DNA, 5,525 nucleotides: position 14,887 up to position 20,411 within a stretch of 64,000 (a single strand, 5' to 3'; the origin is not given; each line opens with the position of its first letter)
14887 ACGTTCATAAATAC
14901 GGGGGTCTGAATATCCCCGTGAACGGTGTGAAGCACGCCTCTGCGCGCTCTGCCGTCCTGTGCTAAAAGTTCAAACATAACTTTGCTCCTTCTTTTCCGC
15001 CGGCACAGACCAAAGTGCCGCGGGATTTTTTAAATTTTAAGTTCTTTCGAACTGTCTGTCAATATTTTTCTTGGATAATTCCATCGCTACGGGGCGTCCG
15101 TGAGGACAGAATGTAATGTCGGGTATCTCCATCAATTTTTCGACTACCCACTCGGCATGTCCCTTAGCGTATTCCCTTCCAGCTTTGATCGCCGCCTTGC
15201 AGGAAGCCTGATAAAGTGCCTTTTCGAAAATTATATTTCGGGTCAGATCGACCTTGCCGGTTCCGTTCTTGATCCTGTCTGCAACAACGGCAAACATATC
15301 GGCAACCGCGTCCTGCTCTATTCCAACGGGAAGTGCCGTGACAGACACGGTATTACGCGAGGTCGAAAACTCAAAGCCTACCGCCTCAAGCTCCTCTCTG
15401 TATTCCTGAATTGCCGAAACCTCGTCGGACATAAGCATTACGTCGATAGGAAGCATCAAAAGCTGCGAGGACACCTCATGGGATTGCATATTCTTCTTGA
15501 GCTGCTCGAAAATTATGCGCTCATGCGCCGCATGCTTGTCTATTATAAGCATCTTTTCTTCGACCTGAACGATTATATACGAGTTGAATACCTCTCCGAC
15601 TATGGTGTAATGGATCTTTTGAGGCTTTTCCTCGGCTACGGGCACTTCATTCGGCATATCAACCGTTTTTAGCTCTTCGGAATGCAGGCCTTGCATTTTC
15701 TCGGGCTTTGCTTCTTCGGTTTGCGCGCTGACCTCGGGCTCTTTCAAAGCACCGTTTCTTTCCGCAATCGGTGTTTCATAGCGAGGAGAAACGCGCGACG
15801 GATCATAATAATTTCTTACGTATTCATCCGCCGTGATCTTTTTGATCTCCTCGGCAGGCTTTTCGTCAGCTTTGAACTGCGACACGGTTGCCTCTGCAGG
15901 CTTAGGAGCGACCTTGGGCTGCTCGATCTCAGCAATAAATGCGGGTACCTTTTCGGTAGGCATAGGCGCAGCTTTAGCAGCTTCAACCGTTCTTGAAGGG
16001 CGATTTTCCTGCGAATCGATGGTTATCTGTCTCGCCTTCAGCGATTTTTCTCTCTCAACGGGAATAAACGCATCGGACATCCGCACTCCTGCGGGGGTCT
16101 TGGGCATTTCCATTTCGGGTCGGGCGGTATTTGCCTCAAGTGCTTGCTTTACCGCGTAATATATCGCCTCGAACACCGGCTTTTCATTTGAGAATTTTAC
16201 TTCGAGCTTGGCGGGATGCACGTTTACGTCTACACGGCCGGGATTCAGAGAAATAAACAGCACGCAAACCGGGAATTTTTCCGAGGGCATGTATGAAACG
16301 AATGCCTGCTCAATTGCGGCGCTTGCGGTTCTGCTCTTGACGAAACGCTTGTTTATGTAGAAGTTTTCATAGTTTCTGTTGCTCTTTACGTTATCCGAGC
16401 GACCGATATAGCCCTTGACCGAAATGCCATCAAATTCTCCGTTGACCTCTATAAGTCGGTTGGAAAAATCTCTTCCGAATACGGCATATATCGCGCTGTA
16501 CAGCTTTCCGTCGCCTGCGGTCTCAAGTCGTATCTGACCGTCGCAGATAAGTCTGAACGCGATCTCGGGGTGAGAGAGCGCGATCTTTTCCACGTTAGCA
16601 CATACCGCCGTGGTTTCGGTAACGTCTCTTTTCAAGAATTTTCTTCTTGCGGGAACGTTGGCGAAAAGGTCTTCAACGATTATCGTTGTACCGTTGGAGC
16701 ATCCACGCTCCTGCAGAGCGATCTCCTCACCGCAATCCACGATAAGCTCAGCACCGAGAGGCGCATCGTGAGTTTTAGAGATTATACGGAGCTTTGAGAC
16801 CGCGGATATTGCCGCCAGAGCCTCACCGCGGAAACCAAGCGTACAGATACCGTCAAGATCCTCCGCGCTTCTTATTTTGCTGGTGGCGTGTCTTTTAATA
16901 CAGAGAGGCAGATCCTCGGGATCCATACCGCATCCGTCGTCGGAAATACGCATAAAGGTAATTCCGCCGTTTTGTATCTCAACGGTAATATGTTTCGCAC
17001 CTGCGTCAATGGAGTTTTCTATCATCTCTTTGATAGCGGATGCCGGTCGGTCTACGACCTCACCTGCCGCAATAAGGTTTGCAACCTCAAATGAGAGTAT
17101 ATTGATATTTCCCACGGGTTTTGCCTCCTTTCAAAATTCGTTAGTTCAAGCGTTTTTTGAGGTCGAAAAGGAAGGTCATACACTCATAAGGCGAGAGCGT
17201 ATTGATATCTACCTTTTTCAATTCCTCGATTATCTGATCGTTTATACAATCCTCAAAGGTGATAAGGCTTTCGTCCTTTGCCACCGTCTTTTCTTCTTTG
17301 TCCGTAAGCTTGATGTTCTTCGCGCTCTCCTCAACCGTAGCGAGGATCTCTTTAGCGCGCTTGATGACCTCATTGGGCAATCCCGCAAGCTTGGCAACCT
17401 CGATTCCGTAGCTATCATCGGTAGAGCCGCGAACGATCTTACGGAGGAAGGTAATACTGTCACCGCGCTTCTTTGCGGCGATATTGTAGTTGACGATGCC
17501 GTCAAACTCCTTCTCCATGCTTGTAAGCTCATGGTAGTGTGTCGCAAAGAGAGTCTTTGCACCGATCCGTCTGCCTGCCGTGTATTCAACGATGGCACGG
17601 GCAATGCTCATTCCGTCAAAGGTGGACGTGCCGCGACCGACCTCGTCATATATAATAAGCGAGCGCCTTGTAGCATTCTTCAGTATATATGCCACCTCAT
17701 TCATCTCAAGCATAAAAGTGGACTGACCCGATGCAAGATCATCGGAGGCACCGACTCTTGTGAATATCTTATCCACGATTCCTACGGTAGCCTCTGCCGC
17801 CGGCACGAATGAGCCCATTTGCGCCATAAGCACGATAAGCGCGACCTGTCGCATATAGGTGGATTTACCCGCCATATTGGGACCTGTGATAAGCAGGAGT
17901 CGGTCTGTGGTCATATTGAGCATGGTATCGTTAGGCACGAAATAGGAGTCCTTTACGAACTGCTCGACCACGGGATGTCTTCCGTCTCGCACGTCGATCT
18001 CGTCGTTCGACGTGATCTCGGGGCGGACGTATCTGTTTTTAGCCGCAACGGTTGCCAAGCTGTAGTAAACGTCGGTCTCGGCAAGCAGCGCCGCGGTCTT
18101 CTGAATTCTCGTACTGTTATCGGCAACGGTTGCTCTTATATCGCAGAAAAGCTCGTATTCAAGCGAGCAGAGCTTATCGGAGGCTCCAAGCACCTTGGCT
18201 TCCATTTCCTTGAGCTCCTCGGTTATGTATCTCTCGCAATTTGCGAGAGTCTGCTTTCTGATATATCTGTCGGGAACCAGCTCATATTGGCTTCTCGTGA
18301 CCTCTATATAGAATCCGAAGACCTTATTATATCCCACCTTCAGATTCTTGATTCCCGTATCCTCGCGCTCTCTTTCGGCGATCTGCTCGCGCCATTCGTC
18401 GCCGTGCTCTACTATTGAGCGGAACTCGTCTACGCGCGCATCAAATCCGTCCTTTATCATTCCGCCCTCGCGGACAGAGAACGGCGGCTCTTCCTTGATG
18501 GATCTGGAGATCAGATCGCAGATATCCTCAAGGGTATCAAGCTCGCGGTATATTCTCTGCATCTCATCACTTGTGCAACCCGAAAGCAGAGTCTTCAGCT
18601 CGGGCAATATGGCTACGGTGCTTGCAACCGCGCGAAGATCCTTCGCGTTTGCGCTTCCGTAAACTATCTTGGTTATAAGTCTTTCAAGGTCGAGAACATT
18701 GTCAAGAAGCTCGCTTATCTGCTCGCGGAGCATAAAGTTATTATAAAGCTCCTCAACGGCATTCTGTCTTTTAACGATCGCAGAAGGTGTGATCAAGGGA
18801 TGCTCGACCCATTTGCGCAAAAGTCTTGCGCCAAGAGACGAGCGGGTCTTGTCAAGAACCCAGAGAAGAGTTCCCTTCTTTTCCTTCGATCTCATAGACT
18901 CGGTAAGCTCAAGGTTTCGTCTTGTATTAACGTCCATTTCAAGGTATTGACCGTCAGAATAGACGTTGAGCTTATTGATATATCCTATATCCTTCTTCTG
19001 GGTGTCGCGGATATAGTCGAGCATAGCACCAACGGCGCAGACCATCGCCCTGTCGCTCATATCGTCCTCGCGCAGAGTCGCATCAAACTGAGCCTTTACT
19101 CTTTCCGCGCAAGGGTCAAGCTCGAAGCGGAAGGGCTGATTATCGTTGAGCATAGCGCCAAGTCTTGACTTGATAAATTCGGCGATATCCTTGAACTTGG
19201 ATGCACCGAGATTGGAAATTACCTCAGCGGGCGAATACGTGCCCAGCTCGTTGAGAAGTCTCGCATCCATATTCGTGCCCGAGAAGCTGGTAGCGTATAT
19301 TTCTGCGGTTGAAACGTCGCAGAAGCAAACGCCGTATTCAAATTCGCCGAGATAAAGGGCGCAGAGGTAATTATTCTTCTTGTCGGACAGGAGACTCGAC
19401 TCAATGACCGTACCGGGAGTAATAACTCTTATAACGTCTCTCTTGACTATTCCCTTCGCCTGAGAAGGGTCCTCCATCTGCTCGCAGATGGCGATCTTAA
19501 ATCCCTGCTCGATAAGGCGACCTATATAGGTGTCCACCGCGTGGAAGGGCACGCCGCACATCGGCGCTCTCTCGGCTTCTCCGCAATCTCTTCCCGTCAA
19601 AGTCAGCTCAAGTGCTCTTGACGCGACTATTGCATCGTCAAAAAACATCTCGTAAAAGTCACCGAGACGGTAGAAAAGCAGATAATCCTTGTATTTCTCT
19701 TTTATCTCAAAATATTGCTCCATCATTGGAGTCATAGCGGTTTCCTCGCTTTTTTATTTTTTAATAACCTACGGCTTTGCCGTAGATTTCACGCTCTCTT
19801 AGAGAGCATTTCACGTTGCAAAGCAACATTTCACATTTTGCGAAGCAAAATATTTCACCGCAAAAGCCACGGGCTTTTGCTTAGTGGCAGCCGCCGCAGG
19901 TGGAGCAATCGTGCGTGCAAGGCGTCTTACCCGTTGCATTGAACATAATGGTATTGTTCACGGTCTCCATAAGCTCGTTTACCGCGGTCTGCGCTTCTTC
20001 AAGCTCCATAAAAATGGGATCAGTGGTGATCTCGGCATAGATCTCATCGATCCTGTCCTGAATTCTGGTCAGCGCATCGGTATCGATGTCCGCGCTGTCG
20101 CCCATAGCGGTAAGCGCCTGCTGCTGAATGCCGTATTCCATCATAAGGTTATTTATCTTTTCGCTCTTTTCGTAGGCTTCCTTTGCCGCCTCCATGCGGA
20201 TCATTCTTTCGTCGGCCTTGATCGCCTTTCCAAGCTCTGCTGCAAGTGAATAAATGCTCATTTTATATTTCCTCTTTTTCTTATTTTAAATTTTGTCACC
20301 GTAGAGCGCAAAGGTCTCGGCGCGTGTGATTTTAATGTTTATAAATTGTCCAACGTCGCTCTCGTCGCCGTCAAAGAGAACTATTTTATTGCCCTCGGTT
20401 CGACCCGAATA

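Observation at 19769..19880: Related GTGAAAT-plus-hairpin array filling the ricA-mutS intergenic region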

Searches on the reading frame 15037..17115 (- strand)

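Call 20: search_protein_families(library=pfam, proteins=[window:15037-17115:-])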
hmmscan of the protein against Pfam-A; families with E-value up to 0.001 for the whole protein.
window:15037-17115:- (692 aa): 4 families
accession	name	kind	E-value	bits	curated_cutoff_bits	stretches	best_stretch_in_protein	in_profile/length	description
PF01119.25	DNA_mis_repair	-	3.8e-37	127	26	1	209-326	1-118/119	DNA mismatch repair protein, C-terminal domain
PF08676.16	MutL_C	-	1.3e-30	106.4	25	1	507-648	2-141/142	MutL C terminal dimerisation domain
PF13589.12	HATPase_c_3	-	9e-13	48.9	25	1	25-118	4-97/137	Histidine kinase-, DNA gyrase B-, and HSP90-like ATPase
PF02518.31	HATPase_c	-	6.9e-08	33.3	26.4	1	22-78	4-63/111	Histidine kinase-, DNA gyrase B-, and HSP90-like ATPase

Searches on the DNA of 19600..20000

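Call 6: search_rna_families(source=window, start=19600, end=20000, threshold=evalue, max_evalue=1, show_alignments=3)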
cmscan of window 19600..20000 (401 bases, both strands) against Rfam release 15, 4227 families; matches with E-value up to 1: 1.
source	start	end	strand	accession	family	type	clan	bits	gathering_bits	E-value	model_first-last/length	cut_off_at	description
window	19781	19860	-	RF01706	Gut-1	Gene; sRNA;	-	63.8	50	1.4e-12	1-77/77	no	Gut-1 RNA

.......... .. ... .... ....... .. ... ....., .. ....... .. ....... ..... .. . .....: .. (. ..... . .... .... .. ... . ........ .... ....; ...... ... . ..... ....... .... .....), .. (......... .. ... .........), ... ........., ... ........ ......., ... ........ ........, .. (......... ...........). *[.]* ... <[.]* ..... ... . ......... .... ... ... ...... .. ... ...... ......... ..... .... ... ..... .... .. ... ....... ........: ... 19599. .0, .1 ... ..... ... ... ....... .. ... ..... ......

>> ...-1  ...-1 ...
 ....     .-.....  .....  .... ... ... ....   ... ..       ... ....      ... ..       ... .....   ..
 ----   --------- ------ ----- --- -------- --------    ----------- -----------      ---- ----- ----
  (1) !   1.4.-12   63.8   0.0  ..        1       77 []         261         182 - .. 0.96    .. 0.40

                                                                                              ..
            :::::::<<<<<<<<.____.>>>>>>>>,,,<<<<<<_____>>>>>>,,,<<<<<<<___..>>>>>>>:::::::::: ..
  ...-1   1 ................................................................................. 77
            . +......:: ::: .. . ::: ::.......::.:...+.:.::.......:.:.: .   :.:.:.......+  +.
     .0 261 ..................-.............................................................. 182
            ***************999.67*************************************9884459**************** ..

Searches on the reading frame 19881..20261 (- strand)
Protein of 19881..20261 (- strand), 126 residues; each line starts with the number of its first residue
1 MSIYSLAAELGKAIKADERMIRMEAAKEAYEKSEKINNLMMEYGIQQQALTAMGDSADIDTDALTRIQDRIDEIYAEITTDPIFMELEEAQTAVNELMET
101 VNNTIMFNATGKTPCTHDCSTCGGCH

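Call 20: search_protein_families(library=pfam, proteins=[window:19881-20261:-])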
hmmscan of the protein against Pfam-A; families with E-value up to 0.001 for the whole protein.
window:19881-20261:- (126 aa): 1 family
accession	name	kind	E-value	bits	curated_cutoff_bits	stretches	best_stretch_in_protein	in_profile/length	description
PF06133.16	Com_YlbF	-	1.1e-16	61.7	23.9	1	3-106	1-101/105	Control of competence regulator ComK, YlbF/YmcA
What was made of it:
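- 19881..20261 (-): Upstream gene: YlbF/YmcA-family protein (RicA-like), stop TAA at 19883-19881. Pfam Com_YlbF E=1e-16 (call 20).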

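Call 25: find_related_loci(query=window:19881-20261:-, collection=metagenome_contigs, flank=2500)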
Query window:19881-20261:- (126 aa) in metagenome_contigs; peptide patterns used: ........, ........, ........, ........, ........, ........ (x = any residue, [..] = any of these).
88 stretches matched a pattern; 7 encode a relative of the query (tblastn E <= 1e-3); 7 distinct loci.
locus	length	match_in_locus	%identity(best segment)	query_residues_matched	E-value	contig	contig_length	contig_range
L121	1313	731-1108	89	1-126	3e-80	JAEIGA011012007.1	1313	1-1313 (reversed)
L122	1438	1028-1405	86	1-126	1e-77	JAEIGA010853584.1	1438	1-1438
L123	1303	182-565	84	1-126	3e-76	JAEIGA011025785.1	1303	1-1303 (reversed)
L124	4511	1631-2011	85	1-126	9e-72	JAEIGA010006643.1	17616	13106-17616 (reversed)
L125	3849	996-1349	92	1-118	2e-71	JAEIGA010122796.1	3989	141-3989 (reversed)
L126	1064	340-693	86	1-118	2e-70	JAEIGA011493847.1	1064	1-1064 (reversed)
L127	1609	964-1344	71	1-126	3e-62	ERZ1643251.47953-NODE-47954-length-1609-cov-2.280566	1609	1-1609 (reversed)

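Call 30: find_encoding_contigs(protein=window:19881-20261:-, flank=1500, max_places=10)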
Protein window:19881-20261:- (126 aa): 2 contigs read that carry it; 2 places shown.
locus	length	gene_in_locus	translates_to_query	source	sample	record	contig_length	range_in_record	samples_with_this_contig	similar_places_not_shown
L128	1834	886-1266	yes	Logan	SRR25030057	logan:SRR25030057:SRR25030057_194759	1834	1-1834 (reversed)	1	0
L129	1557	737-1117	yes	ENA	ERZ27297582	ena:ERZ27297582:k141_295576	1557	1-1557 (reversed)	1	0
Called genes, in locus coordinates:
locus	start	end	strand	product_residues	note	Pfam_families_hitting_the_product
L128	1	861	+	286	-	?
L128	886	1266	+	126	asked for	PF06133:Com_YlbF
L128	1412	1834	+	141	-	?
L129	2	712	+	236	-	?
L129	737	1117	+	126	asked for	PF06133:Com_YlbF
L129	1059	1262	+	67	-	-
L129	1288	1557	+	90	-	?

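Call 67: search_protein_families(library=ncbifam, proteins=[window:19881-20261:-])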
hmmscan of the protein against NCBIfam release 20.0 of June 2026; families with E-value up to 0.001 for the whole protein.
window:19881-20261:- (126 aa): 2 families
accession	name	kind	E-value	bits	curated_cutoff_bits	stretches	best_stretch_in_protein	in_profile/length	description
NF041416.1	halo_CC_star_2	equivalog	1.2e-06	29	140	1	7-125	6-112/113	halo-CC-star protein HcsL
NF010209.0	PRK13676.1-1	equivalog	4.7e-05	24.1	130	1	2-103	4-102/113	YlbF/YmcA family competence regulator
